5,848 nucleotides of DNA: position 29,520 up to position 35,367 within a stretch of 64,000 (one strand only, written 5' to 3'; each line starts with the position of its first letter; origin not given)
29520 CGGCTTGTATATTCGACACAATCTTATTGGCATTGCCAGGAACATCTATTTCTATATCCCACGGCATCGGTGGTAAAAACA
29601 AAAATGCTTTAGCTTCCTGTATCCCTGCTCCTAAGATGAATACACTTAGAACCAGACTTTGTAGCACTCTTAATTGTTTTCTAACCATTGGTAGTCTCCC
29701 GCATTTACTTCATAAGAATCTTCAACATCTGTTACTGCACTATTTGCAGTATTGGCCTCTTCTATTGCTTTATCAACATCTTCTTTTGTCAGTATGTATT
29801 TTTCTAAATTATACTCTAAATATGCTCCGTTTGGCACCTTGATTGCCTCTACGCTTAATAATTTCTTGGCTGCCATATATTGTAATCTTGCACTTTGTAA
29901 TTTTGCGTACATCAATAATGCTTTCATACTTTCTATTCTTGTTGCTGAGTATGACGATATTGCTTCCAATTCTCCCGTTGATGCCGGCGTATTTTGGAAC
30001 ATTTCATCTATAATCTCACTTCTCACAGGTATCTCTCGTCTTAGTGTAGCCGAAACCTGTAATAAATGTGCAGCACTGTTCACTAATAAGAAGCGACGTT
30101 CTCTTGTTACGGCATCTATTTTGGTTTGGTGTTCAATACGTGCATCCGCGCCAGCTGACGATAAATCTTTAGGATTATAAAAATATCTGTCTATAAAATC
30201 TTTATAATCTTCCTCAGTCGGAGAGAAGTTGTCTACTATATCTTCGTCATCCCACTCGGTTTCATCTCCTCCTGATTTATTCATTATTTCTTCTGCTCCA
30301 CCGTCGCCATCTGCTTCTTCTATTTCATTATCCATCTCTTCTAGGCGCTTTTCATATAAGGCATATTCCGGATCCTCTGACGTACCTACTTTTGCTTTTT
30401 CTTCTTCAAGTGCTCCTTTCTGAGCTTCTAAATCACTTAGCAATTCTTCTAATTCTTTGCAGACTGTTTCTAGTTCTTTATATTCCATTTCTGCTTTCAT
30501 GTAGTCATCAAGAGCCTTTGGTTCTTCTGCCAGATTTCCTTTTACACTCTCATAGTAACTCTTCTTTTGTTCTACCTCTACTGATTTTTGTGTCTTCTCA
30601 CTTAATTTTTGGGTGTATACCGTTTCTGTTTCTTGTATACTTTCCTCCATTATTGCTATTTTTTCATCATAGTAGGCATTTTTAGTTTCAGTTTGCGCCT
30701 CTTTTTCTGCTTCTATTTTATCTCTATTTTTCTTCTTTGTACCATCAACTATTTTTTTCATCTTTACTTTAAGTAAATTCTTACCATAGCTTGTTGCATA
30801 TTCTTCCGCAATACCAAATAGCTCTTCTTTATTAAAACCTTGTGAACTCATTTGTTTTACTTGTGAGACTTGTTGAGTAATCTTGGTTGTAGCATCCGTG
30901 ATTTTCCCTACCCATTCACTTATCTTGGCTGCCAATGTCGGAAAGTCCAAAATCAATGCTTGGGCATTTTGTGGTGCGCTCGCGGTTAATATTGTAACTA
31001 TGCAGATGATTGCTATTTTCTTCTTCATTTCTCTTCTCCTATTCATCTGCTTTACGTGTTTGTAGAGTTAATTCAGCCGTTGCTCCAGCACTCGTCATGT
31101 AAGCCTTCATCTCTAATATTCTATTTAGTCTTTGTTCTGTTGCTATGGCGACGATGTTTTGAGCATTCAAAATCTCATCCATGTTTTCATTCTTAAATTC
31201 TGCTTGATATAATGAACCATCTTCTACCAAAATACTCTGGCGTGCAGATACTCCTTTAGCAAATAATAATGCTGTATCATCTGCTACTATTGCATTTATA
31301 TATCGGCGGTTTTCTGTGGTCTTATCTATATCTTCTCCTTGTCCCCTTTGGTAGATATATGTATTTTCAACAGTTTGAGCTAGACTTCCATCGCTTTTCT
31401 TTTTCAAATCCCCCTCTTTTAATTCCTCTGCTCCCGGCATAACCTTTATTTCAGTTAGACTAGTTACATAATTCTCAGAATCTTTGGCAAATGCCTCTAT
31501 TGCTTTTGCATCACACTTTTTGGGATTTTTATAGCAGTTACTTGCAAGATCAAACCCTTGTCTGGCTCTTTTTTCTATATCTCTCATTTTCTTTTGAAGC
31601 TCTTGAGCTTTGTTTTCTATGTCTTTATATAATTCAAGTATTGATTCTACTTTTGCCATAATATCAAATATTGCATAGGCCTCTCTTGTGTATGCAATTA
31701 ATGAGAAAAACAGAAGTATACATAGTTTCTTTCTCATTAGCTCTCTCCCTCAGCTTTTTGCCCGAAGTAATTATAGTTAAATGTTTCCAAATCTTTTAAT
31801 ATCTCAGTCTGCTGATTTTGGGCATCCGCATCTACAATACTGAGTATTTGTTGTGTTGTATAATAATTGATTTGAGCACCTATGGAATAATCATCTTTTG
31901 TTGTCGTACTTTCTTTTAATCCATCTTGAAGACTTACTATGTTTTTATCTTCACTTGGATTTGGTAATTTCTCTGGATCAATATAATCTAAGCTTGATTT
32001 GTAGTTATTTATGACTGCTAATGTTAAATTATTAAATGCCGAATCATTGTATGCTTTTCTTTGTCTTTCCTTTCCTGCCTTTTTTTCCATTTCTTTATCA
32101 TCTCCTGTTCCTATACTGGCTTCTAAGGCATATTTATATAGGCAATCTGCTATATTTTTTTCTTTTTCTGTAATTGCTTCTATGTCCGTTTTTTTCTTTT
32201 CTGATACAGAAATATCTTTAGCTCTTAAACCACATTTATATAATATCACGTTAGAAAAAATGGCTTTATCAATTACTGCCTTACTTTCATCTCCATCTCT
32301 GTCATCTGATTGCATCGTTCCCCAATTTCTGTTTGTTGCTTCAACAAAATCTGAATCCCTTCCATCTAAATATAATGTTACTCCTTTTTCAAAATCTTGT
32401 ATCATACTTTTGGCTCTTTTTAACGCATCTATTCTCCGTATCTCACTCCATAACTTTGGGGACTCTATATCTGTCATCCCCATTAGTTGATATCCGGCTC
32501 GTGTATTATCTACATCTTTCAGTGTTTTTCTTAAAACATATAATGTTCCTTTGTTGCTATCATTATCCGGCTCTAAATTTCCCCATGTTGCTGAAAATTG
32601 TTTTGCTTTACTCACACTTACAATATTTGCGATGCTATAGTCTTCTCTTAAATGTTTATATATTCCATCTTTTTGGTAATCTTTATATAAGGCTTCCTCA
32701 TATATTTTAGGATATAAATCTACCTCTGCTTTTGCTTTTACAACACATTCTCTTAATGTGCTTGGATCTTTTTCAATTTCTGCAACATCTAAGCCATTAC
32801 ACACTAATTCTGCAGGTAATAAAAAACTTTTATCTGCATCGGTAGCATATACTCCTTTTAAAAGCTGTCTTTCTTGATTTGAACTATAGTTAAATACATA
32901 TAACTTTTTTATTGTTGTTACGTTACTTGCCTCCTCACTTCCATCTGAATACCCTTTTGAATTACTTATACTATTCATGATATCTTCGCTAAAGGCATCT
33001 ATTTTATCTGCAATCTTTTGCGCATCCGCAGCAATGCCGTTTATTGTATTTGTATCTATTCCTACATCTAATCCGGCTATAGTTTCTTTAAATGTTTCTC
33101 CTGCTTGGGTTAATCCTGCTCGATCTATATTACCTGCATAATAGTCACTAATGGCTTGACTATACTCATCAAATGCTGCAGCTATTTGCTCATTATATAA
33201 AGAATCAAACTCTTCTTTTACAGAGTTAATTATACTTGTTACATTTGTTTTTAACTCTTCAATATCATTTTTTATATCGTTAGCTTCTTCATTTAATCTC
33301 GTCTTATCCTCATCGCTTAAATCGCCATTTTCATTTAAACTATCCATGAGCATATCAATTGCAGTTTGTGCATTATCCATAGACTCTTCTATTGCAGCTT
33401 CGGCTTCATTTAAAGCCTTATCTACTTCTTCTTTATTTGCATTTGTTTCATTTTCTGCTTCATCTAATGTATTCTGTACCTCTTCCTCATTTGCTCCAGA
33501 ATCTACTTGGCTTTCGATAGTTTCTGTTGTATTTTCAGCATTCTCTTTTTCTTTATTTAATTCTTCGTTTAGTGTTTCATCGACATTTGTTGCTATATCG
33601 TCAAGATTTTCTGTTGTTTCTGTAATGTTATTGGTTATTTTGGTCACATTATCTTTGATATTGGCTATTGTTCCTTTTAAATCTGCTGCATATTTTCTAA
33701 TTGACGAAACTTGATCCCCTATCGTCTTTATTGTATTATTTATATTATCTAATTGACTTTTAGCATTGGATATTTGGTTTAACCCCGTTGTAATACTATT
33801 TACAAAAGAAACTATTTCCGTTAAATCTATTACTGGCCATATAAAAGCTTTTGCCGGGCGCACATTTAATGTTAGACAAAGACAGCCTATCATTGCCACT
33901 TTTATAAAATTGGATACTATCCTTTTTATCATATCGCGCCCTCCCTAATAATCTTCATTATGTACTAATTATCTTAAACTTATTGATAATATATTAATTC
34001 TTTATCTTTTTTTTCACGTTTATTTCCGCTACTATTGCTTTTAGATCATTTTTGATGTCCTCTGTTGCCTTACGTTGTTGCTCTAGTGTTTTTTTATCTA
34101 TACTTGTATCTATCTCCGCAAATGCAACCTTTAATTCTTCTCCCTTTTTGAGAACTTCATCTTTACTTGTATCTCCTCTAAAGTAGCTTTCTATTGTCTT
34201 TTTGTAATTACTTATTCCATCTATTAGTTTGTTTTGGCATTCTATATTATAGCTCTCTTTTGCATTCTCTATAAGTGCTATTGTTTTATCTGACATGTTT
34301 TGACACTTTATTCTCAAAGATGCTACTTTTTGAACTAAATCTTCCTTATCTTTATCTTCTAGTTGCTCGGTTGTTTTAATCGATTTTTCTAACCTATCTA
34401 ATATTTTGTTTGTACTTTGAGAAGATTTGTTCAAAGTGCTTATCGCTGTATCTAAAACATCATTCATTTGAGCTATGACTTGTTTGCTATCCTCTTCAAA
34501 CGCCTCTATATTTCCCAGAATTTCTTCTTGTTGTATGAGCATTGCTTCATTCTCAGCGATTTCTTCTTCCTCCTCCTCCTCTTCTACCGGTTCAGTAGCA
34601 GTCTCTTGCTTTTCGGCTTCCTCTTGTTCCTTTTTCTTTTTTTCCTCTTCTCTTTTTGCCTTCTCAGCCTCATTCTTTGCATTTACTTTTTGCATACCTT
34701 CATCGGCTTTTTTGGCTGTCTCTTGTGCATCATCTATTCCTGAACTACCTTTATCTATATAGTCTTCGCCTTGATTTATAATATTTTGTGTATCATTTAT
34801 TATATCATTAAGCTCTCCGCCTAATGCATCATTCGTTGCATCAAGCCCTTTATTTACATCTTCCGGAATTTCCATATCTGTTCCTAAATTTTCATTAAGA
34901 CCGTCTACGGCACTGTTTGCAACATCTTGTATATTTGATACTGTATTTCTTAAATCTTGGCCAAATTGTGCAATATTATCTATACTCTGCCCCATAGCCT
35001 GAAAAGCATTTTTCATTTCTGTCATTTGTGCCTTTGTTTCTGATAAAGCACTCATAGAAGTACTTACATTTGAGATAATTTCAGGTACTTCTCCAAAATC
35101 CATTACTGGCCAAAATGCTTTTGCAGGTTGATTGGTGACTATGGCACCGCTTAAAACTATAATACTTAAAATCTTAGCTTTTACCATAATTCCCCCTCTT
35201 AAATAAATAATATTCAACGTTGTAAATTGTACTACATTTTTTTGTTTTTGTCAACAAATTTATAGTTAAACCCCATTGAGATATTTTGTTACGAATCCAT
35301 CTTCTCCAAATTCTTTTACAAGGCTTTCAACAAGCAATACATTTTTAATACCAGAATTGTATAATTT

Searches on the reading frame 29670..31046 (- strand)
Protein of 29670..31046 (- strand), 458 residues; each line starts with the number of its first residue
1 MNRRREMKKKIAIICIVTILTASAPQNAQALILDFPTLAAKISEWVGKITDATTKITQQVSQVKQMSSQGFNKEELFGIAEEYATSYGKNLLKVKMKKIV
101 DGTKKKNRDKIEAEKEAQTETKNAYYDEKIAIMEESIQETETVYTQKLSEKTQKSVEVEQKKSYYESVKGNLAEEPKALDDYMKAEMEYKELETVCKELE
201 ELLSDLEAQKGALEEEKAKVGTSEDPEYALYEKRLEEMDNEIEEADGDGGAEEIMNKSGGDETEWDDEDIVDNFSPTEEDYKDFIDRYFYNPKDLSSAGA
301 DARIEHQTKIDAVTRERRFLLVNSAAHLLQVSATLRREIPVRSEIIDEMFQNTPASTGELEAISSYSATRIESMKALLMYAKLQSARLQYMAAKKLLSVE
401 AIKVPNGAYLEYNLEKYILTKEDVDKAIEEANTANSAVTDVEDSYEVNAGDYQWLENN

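Call 7: search_protein_families(library=pfam, proteins=[window:29670-31046:-], max_evalue=0.001)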
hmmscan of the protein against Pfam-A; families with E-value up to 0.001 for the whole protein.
window:29670-31046:- (458 aa): 0 families

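Call 78: search_protein_families(library=pfam, proteins=[window:29670-31046:-], max_evalue=10)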
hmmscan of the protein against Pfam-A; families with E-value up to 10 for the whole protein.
window:29670-31046:- (458 aa): 2 families
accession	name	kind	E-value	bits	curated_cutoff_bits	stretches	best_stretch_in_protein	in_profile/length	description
PF14973.11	TINF2_N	-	0.31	11.8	29.4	0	16-92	47-124/149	TERF1-interacting nuclear factor 2 N-terminus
PF10436.14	BCDHK_Adom3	-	0.62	10.4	24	1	324-384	15-74/160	Mitochondrial branched-chain alpha-ketoacid dehydrogenase kinase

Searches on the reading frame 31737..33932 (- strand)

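Call 7: search_protein_families(library=pfam, proteins=[window:31737-33932:-], max_evalue=0.001)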
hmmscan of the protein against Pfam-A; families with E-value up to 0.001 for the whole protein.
window:31737-33932:- (731 aa): 1 family
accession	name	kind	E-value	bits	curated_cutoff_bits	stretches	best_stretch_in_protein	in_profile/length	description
PF01442.23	Apolipoprotein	-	3.1e-05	24.2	90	1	60-244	5-187/190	Apolipoprotein A1/A4/E domain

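Call 78: search_protein_families(library=pfam, proteins=[window:31737-33932:-], max_evalue=10)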
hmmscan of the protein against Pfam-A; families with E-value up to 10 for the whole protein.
window:31737-33932:- (731 aa): 32 families (the best 25 are shown)
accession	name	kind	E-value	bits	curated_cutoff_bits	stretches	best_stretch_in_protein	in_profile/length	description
PF01442.23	Apolipoprotein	-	3.1e-05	24.2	90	2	60-244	5-187/190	Apolipoprotein A1/A4/E domain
PF25450.1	Rab11-FIP3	-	0.021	15.5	31.9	1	58-130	53-124/125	Rab11-FIP3-like domain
PF02601.20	Exonuc_VII_L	-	0.023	14.6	35.9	1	80-200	162-267/315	Exonuclease VII, large subunit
PF04513.17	Baculo_PEP_C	-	0.033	14.7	38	1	46-123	24-110/140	Baculovirus polyhedron envelope protein, PEP, C terminus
PF19745.5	FUT8_N_cat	-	0.041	13.1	27.6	1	49-228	26-201/499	Alpha-(1,6)-fucosyltransferase N- and catalytic domains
PF09011.16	HMG_box_2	-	0.046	14.8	22.4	0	527-560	32-65/72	HMG-box domain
PF04108.17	ATG17_like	-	0.047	13.6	43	1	52-229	21-293/355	Autophagy protein ATG17-like domain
PF07889.17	DUF1664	-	0.058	13.9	34.6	2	43-112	42-105/124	Protein of unknown function (DUF1664)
PF07464.16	ApoLp-III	-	0.06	13.9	36.3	2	61-195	17-139/146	Apolipophorin-III precursor (apoLp-III)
PF05008.21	V-SNARE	-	0.16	12.8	25.9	1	148-232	8-89/92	Vesicle transport v-SNARE protein N-terminus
PF05478.16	Prominin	-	0.16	10.4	34.3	2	47-201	234-397/799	Prominin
PF05531.17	NPV_P10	-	0.26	12.2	29.8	2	39-79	22-62/75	Nucleopolyhedrovirus P10 protein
PF16888.10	YwqH-like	-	0.3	11.8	33.7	1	65-120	66-121/123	YwqH-like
PF10941.13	DUF2620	-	0.38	11.4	25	1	161-198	77-114/115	Protein of unknown function DUF2620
PF02912.23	Phe_tRNA-synt_N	-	0.56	10.6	22.3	0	203-227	28-52/69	Aminoacyl tRNA synthetase class II, N-terminal domain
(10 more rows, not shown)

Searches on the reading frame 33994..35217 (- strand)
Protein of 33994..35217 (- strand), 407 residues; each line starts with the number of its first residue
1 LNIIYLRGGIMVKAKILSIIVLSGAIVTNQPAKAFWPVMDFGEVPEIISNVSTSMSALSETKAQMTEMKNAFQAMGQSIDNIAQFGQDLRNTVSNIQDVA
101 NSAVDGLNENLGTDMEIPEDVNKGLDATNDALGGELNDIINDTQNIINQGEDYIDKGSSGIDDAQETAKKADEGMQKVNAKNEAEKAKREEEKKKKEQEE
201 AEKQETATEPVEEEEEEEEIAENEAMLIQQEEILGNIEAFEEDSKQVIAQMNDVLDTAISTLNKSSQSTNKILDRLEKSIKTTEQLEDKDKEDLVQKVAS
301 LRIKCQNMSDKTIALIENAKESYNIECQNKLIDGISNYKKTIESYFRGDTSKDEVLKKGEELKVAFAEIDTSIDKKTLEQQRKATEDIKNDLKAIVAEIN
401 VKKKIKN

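Call 7: search_protein_families(library=pfam, proteins=[window:33994-35217:-], max_evalue=0.001)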
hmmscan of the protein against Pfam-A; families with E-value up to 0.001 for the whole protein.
window:33994-35217:- (407 aa): 0 families

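Call 78: search_protein_families(library=pfam, proteins=[window:33994-35217:-], max_evalue=10)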
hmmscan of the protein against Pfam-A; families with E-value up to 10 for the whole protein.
window:33994-35217:- (407 aa): 6 families
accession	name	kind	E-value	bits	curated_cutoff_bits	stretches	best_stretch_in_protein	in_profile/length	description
PF08824.15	Serine_rich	-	0.0023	18.3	26.9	1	44-133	21-104/157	Serine rich protein interaction domain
PF05531.17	NPV_P10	-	0.012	16.5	29.8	1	48-101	13-66/75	Nucleopolyhedrovirus P10 protein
PF09718.15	Tape_meas_lam_C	-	0.04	14.4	23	1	80-112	9-41/76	Lambda phage tail tape-measure protein (Tape_meas_lam_C)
PF18595.6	Nuf2_DHR10-like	-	0.15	12.6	28.4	1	57-101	3-47/117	Nuf2, DHR10-like domain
PF06103.16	DUF948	-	0.84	10.3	37.2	0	126-179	25-78/89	Bacterial protein of unknown function (DUF948)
PF15716.10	DUF4672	-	1.5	8.8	27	1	170-232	8-71/204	Domain of unknown function (DUF4672)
